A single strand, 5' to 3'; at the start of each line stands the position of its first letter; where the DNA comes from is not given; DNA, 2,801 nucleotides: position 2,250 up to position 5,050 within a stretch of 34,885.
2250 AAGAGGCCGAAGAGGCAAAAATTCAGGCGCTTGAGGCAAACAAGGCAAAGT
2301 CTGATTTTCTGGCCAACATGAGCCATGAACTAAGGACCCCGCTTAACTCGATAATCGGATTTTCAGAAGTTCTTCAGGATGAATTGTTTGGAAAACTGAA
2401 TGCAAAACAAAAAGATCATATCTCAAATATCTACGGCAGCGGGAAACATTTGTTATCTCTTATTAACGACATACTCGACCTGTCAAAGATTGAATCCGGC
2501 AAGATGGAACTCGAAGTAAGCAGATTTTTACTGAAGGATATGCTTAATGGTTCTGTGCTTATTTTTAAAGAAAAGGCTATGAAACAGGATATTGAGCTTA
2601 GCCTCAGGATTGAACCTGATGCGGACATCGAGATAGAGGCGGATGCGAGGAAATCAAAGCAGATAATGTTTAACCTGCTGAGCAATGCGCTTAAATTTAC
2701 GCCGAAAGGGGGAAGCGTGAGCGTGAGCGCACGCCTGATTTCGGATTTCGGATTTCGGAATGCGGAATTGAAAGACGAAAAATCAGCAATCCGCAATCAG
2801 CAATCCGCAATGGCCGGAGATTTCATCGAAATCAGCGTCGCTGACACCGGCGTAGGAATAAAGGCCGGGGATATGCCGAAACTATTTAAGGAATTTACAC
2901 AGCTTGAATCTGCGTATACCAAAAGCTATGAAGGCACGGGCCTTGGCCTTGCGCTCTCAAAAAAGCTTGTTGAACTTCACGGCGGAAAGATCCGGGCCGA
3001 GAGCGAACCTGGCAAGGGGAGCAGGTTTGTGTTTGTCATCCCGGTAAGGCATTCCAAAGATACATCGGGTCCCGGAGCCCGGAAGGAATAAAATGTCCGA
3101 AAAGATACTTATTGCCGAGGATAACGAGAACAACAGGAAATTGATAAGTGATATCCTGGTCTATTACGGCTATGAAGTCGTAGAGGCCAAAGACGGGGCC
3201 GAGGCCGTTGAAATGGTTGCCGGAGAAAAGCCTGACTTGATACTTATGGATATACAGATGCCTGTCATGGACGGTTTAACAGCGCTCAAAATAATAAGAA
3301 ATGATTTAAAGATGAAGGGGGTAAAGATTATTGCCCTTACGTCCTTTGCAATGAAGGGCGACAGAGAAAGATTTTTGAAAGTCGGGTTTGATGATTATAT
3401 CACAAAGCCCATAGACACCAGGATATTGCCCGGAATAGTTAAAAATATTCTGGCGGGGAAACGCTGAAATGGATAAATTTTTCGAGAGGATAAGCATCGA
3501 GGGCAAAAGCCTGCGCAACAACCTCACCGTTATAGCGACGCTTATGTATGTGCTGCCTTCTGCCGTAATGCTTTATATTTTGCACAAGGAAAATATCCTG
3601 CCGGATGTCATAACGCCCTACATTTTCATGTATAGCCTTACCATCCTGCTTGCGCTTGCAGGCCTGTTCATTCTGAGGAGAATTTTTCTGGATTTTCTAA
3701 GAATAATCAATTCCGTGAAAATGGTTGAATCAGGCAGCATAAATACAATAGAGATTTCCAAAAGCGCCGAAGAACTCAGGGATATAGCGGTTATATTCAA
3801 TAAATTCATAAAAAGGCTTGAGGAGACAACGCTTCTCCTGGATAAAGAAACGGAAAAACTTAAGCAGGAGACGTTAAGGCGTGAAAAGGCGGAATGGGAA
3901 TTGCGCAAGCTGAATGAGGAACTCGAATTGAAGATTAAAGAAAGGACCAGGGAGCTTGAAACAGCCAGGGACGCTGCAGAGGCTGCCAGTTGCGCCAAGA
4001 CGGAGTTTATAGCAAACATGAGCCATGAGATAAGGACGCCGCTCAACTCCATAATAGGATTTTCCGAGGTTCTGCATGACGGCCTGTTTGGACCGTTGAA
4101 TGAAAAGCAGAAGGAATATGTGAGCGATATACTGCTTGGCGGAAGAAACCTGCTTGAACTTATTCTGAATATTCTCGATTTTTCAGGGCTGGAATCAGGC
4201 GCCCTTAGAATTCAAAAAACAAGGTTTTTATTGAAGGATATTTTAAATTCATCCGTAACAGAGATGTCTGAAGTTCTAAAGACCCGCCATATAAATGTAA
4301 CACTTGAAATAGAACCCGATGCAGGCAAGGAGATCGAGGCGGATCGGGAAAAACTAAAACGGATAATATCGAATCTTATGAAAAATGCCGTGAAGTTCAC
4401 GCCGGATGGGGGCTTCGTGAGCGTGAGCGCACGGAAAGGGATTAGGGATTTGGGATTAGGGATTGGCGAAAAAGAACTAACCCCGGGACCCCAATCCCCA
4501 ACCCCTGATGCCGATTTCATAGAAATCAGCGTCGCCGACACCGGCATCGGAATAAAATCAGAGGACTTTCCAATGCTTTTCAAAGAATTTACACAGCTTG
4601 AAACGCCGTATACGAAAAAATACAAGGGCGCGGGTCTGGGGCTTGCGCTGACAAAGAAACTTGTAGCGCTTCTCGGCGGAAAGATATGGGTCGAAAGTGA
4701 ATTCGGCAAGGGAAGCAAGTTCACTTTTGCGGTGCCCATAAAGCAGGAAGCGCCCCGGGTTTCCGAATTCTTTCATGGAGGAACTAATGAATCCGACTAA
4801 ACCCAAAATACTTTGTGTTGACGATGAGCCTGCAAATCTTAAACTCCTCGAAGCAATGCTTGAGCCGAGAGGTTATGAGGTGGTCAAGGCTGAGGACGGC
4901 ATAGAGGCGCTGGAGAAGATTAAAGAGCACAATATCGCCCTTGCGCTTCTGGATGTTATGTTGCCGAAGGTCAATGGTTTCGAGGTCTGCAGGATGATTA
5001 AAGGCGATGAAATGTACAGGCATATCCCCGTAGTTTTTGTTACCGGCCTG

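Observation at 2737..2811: Heptamer-array inverted repeat translated inside the ATP-binding domain of sensor kinase 1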

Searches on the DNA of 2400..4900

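Call 62: search_rna_families(source=window, start=2400, end=4900, threshold=evalue, max_evalue=1)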
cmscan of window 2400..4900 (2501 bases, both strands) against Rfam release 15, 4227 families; matches with E-value up to 1: 0.
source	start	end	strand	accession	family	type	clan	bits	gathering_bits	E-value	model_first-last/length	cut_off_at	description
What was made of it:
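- On Any curated RNA family (Rfam 15): No match with E <= 1 in 2400-4900 on either strand (call 62).
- No Rfam family matches (call 62).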

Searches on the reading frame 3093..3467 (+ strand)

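Call 37: search_protein_families(library=pfam, proteins=[window:3093-3467:+])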
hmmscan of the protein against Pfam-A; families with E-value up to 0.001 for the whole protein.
window:3093-3467:+ (124 aa): 1 family
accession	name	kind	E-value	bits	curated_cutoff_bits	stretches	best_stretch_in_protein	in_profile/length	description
PF00072.30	Response_reg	-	1.1e-28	100.1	30.2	1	5-112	1-106/111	Response regulator receiver domain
